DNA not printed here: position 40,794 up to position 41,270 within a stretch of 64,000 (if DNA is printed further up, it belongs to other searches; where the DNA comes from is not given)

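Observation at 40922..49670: AT-rich 8.75-kb island bounded by perfect 20-bp direct repeats with a palindromic core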

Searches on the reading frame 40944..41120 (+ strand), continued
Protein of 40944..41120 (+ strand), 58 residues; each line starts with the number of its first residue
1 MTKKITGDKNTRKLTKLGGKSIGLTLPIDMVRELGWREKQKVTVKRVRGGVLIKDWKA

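Call 81: search_solved_structures(query=A1, max_evalue=1, show_alignments=2)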
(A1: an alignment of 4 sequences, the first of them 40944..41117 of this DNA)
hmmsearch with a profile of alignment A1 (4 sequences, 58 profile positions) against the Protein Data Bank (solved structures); distinct sequences matched with E-value up to 1: 2.
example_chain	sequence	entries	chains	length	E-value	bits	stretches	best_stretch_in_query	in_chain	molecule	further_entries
5l19_A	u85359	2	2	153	0.12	15.6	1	8-38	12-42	Tumor necrosis factor ligand superfamily member 6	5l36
4es8_A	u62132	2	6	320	0.96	12.7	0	19-55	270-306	Epf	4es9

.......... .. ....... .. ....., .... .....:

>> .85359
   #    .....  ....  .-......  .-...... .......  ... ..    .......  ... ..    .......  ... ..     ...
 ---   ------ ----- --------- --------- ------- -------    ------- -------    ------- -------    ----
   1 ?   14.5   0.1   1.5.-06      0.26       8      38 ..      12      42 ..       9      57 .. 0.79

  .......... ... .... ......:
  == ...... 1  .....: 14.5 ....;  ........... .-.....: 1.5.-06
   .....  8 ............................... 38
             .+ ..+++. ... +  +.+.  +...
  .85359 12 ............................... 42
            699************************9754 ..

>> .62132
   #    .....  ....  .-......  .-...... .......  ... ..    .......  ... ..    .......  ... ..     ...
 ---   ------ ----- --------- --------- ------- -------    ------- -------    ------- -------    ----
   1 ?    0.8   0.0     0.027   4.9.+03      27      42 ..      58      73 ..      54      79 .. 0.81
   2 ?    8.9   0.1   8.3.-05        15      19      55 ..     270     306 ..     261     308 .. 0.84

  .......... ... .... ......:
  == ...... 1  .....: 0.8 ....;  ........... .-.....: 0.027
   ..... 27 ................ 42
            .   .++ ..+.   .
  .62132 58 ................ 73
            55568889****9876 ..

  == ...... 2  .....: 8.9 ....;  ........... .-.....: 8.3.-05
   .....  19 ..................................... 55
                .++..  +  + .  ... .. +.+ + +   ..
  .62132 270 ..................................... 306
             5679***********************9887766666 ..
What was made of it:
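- On AbrB/MazE/SpoVT DNA-binding domain proteins: A PDB sequence search found nothing significant (call 81).
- Tried and rejected: PDB sequence search with the regulator profile gave nothing significant (call 81).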

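Call 82: search_protein_families(library=ncbifam, proteins=[window:40944-41120:+], max_evalue=0.01)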
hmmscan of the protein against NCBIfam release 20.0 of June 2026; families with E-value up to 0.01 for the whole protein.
window:40944-41120:+ (58 aa): 0 families

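Call 83: find_homologous_proteins(query=window:40944-41120:+)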
Query window:40944-41120:+ (58 aa): 282 proteins with E <= 0.001 among 282 candidates; the best 120 are listed.
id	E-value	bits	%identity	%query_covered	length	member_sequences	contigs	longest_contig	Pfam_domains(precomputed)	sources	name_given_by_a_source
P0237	1.5e-26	108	93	100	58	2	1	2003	PF04014.24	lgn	-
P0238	8.7e-26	106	91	98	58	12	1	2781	PF04014.24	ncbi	-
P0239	1.6e-25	105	93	97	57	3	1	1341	PF04014.24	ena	-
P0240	3.1e-25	104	89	98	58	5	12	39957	PF04014.24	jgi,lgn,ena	-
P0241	4.6e-24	101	86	100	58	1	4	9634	PF04014.24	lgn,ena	-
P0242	5.1e-24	101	90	98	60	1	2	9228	PF04014.24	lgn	-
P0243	6.3e-24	100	91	95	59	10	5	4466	PF04014.24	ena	-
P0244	8.8e-24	100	91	95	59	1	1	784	PF04014.24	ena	-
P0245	1.9e-23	99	91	95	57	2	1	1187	PF04014.24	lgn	-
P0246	1.9e-23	99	91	93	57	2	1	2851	-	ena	-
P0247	3.0e-23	98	86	98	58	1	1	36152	PF04014.24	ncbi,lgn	ncbi:MAG: AbrB/MazE/SpoVT family DNA-binding domain-containing protein [Candidatus Moraniibacteriota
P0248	5.6e-23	97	89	95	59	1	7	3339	PF04014.24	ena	-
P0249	9.6e-23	97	84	98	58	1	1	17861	PF04014.24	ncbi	ncbi:MAG: AbrB/MazE/SpoVT family DNA-binding domain-containing protein [Candidatus Moraniibacteriota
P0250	9.6e-23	97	85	93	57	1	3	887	PF04014.24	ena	-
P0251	9.6e-23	97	84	98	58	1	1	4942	PF04014.24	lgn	-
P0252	1.0e-22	96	84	98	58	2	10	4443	PF04014.24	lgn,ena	-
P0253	1.1e-22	96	85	95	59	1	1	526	PF04014.24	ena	-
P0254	1.3e-22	96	88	98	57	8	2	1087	PF04014.24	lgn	-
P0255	1.6e-22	96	86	98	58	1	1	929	PF04014.24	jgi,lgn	jgi:hypothetical protein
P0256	2.1e-22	95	84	98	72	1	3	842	PF04014.24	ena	-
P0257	3.6e-22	95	84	98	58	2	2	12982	PF04014.24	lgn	-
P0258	5.1e-22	94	82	98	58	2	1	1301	PF04014.24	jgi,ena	-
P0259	5.2e-22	94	84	98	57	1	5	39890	PF04014.24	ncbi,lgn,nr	ncbi:MAG: AbrB/MazE/SpoVT family DNA-binding domain-containing protein [Candidatus Moraniibacteriota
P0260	7.2e-22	94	82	98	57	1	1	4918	PF04014.24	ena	-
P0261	7.7e-22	94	84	95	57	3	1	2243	PF04014.24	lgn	-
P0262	9.9e-22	93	81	98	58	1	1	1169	PF04014.24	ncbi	-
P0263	1.2e-21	93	82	98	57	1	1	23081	PF04014.24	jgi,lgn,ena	-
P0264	1.2e-21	93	84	98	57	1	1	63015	PF04014.24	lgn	-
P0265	1.5e-21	93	88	88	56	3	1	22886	PF04014.24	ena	-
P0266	1.5e-21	93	84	98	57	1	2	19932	PF04014.24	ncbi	-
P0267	1.6e-21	93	77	98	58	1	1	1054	PF04014.24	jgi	jgi:antitoxin component of MazEF toxin-antitoxin module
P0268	2.2e-21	92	79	98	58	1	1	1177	PF04014.24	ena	-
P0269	2.2e-21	92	82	97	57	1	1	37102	PF04014.24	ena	-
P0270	2.4e-21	92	84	95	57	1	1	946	PF04014.24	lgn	-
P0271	3.1e-21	92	79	98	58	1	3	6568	PF04014.24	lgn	-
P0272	3.1e-21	92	77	98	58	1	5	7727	PF04014.24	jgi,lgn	jgi:ribosomal protein L15E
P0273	3.5e-21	92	87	90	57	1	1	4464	PF04014.24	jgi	jgi:bifunctional DNA-binding transcriptional regulator/antitoxin component of YhaV-PrlF toxin-antito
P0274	3.6e-21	92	92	84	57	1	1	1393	PF04014.24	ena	-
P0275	3.6e-21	92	84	98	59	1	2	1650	PF04014.24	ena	-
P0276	3.6e-21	92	83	93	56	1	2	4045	PF04014.24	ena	-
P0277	4.2e-21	91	84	98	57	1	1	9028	PF04014.24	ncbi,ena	-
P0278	4.4e-21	91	84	95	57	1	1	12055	PF04014.24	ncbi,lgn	-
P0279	4.9e-21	91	81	93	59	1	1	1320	PF04014.24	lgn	-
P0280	6.8e-21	91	81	98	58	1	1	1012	PF04014.24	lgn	-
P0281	7.0e-21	91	82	95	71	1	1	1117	PF04014.24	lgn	-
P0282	7.5e-21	91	84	95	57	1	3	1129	PF04014.24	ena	-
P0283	7.7e-21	91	79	98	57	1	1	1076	PF04014.24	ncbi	-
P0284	7.7e-21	91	82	98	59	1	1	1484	PF04014.24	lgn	-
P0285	8.3e-21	90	83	90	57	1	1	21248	PF04014.24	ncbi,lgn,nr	ncbi:MAG: AbrB/MazE/SpoVT family DNA-binding domain-containing protein [Candidatus Moranbacteria bac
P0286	8.7e-21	90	82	95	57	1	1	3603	PF04014.24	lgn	-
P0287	9.1e-21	90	77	98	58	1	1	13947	PF04014.24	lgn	-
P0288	9.1e-21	90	77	98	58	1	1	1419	PF04014.24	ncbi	-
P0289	1.0e-20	90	76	95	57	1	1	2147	PF04014.24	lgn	-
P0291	1.1e-20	90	82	98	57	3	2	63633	PF04014.24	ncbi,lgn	-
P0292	1.1e-20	90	79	98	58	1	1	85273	PF04014.24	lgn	-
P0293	1.1e-20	90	81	93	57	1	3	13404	PF04014.24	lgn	-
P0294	1.2e-20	90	77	98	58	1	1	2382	PF04014.24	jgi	-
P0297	1.6e-20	90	85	90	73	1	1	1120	PF04014.24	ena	-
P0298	1.7e-20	90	76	100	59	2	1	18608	PF04014.24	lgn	-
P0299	1.8e-20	89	77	98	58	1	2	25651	PF04014.24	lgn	-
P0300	1.9e-20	89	75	98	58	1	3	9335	PF04014.24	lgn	-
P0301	1.9e-20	89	77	98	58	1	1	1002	PF04014.24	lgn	-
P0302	2.0e-20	89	77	98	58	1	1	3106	PF04014.24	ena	-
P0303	2.0e-20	89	77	98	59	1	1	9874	PF04014.24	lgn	-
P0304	2.5e-20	89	81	93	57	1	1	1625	PF04014.24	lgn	-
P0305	3.0e-20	89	80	95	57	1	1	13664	PF04014.24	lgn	-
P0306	3.4e-20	89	77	98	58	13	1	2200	PF04014.24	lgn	-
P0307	3.6e-20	88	79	98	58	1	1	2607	PF04014.24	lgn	-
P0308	3.6e-20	88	84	88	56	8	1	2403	PF04014.24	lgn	-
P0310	4.0e-20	88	78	100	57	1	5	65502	PF04014.24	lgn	-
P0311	4.2e-20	88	75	98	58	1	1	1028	PF04014.24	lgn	-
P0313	4.6e-20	88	77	98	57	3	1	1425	PF04014.24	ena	-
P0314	4.7e-20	88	81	98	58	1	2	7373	PF04014.24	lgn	-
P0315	4.8e-20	88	75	98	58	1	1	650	PF04014.24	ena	-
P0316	4.8e-20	88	74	98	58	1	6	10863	PF04014.24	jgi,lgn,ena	-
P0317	5.3e-20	88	75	98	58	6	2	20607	PF04014.24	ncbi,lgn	-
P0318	6.7e-20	88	86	86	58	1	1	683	PF04014.24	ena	-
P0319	6.8e-20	88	74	93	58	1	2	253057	PF04014.24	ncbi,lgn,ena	-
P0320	7.8e-20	87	86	86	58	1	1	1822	PF04014.24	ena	-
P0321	7.9e-20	87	78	93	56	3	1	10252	PF04014.24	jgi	jgi:hypothetical protein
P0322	8.0e-20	87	74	98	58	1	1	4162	PF04014.24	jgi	-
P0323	8.6e-20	87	75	98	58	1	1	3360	PF04014.24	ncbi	-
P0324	1.0e-19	87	78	95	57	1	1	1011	PF04014.24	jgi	jgi:bifunctional DNA-binding transcriptional regulator/antitoxin component of YhaV-PrlF toxin-antito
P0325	1.1e-19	87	74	98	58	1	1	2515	PF04014.24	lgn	-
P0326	1.1e-19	87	79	90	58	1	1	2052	PF04014.24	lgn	-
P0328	1.3e-19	87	81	98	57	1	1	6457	PF04014.24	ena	-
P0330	1.3e-19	87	75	98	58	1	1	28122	PF04014.24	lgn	-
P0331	1.4e-19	87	73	97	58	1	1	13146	PF04014.24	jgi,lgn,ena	-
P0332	1.5e-19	87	74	98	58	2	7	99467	PF04014.24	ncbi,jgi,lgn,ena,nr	ncbi:MAG: hypothetical protein UW95_C0004G0029 [Parcubacteria group bacterium GW2011_GWC1_45_14]|nr:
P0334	1.9e-19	86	75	98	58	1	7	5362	PF04014.24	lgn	-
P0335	2.4e-19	86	72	98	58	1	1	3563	PF04014.24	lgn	-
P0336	2.9e-19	86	74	98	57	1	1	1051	PF04014.24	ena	-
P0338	3.3e-19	85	72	98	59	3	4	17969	PF04014.24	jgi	jgi:antitoxin component of MazEF toxin-antitoxin module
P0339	3.5e-19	85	73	95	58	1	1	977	PF04014.24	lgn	-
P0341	3.8e-19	85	74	98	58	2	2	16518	PF04014.24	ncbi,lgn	-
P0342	3.8e-19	85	77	97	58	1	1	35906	PF04014.24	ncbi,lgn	-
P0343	3.8e-19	85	75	98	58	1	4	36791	PF04014.24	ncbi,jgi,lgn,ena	jgi:ribosomal protein L15E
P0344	6.1e-19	85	73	95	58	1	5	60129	PF04014.24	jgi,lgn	jgi:antitoxin component of MazEF toxin-antitoxin module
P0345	6.5e-19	85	73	95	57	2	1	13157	PF04014.24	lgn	-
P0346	8.3e-19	84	68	98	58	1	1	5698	PF04014.24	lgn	-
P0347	8.6e-19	84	71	97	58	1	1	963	PF04014.24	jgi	jgi:hypothetical protein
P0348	9.1e-19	84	70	98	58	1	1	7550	PF04014.24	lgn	-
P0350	1.0e-18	84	70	98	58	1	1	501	PF04014.24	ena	-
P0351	1.5e-18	83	78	95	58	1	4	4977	PF04014.24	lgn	-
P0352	1.7e-18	83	74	98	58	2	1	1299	PF04014.24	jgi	jgi:hypothetical protein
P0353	1.9e-18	83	72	91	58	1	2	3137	PF04014.24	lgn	-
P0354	2.0e-18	83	68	98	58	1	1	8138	PF04014.24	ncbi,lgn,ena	-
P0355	2.1e-18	83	71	100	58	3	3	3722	PF04014.24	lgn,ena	-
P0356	2.1e-18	83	67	100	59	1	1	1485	PF04014.24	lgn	-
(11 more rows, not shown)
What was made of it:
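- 40944..41120 (+): 58-aa AbrB/MazE/SpoVT-family DNA-binding protein. I infer it is the autoregulator and the conserved left anchor of the hotspot. 282 homologous clusters, named AbrB/MazE/SpoVT by NCBI in Moraniibacteriota MAGs (call 83).
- On AbrB/MazE/SpoVT DNA-binding domain proteins: Most homologues carry PF04014 and are named AbrB/MazE/SpoVT by NCBI (call 83).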

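Call 89: predict_structure(alignment_id=A4)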
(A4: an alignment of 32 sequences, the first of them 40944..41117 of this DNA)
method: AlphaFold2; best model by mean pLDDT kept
length: 58 residues; sequences in the alignment: 32
mean_pLDDT: 67.3   pTM: 0.42
mean pLDDT of the five models: 67.3, 64.9, 56.8, 49.2, 45.3
residues with pLDDT >= 90: 0; 70-90: 33; 50-70: 6; < 50: 19
segments of 3 or more residues with pLDDT < 50: 1-19
pLDDT, mean of each block of 10 residues (from residue 1): 43 45 72 83 83 81
secondary structure, 60 per line:
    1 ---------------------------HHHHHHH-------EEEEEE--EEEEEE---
elements in order: H28-34 E42-47 E50-55
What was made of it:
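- On AbrB/MazE/SpoVT DNA-binding domain proteins: The AF2 monomer has pLDDT 67 overall and above 80 for residues 31-58 (call 89).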

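Call 91: fold_search(model_id=the predicted structure, library=pdb)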
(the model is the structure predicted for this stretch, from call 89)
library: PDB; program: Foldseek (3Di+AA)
matches with E <= 10: 67; with E <= 0.001: 0
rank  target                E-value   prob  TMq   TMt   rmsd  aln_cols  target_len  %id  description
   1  2k1n_MODEL_1_A        1.4e-01  0.82  0.42  0.44   4.8        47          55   28  DNA bound structure of the N-terminal domain of AbrB (released 2008-11-11)
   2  1yfb_A                2.8e-01  0.82  0.50  0.55   7.4        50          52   24  The solution structure of the N-domain of the transcription factor abrB (released 2005-04-12)
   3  9a4b_A                4.2e-01  0.80  0.52  0.33   7.3        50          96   24  Integrative model of ABRB-ATPE by crosslinking MS and deep learning (released 2024-09-18)
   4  2mrn_MODEL_1_A        5.5e-01  0.57  0.47  0.42   5.0        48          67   23  Structure of truncated EcMazE (released 2015-02-04)
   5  1mvf_D                7.7e-01  0.66  0.50  0.62   3.8        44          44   18  MazE addiction antidote (released 2003-06-10)
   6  2mru_MODEL_1_A        1.1e+00  0.57  0.46  0.53   3.6        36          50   22  Structure of truncated EcMazE-DNA complex (released 2015-02-04)
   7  2w1t_B                1.3e+00  0.51  0.52  0.19   5.2        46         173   20  Crystal Structure of B. subtilis SpoVT (released 2008-11-18)
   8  5itj_A                1.3e+00  0.30  0.45  0.52   5.1        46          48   20  The structure of histone-like protein (released 2017-01-25)
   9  2w1t_A                1.5e+00  0.66  0.50  0.18   2.0        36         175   25  Crystal Structure of B. subtilis SpoVT (released 2008-11-18)
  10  1ub4_C                1.6e+00  0.47  0.50  0.40   3.8        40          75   22  crystal structure of MazEF complex (released 2003-05-20)
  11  5itm_F                1.7e+00  0.23  0.44  0.53   5.0        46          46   20  The structure of truncated histone-like protein (released 2017-01-25)
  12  7xi6_A                1.7e+00  0.10  0.32  0.33   6.0        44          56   20  Crystal structure of C56 from pSSVi (released 2023-04-19)
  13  2ro5_MODEL_1_A        1.8e+00  0.41  0.51  0.53   3.5        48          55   25  RDC-refined solution structure of the N-terminal DNA recognition domain of the Bacillus subtilis transition-st (released 2008-11-11)
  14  1z0r_MODEL_1_A        1.8e+00  0.38  0.50  0.54   5.1        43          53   19  Solution Structure of the N-terminal DNA Recognition Domain of the Bacillus subtilis Transcription-State Regul (released 2005-03-15)
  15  5itm_E                2.4e+00  0.21  0.46  0.55   5.0        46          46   20  The structure of truncated histone-like protein (released 2017-01-25)
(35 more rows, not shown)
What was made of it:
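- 40944..41120 (+): AF2 model and Foldseek top hits are AbrB-N, MazE and SpoVT (calls 89, 91).
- On AbrB/MazE/SpoVT DNA-binding domain proteins: The best Foldseek hits are AbrB-N, MazE, SpoVT and Sso7c4, but E is 0.14 or worse (call 91).
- Foldseek top hits are AbrB-N, MazE, SpoVT and Sso7c4 (call 91).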

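Call 93: find_encoding_contigs(protein=P0240, flank=10000, max_places=10)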
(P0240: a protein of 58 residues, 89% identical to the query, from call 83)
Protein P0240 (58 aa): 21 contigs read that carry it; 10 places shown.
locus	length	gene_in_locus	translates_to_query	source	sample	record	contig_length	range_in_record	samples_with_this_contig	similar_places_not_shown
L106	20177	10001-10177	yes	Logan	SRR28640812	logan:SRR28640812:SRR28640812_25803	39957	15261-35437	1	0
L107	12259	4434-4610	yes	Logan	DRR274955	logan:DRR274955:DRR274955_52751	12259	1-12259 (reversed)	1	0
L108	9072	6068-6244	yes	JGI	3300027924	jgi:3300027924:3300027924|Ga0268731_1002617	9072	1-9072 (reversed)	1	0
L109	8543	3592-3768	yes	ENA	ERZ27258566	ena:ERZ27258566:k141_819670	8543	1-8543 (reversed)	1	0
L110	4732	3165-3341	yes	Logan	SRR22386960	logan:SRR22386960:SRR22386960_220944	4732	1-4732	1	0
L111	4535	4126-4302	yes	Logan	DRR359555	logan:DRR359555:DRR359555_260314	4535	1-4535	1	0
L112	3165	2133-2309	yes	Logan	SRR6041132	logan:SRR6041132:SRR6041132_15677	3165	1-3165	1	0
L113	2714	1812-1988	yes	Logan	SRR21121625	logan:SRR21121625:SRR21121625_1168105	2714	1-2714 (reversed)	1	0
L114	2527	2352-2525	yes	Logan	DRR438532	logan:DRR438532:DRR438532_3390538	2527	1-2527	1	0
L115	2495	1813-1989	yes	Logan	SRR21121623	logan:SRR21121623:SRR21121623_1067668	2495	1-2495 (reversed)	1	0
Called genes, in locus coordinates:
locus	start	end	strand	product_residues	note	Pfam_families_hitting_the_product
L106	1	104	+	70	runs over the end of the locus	-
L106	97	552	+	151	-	PF03449:GreA_GreB_N, PF01272:GreA_GreB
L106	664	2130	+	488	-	PF01336:tRNA_anti-codon, PF00152:tRNA-synt_2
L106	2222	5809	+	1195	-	PF02450:LCAT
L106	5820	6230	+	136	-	-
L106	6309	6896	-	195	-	-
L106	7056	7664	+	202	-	-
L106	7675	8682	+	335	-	PF13310:Virulence_RhuM, PF02661:Fic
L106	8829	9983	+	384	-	PF13784:Fic_N, PF02661:Fic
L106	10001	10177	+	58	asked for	PF04014:MazE_antitoxin (weak)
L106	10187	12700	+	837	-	PF04313:HSDR_N (weak), PF13588:HSDR_N_2 (weak), PF00270:DEAD, PF04851:ResIII, PF18766:SWI2_SNF2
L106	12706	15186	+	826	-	PF02384:N6_Mtase, PF01170:UPF0020 (weak), PF07669:Eco57I, PF01420:Methylase_S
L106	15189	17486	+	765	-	PF01935:DUF87, PF12846:AAA_10 (faint)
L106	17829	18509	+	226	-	PF01797:Y1_Tnp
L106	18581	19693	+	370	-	-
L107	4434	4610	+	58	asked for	PF04014:MazE_antitoxin (weak)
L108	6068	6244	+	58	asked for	PF04014:MazE_antitoxin (weak)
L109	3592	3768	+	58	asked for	PF04014:MazE_antitoxin (weak)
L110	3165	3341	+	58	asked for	PF04014:MazE_antitoxin (weak)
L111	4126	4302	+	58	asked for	PF04014:MazE_antitoxin (weak)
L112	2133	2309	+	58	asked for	PF04014:MazE_antitoxin (weak)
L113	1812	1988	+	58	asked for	PF04014:MazE_antitoxin (weak)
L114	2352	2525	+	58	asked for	PF04014:MazE_antitoxin (weak)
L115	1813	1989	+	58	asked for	PF04014:MazE_antitoxin (weak)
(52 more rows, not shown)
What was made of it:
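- On MazEF-type toxin-antitoxin module: In the P0240 lineage Fic genes lie upstream of the regulator gene (call 93).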
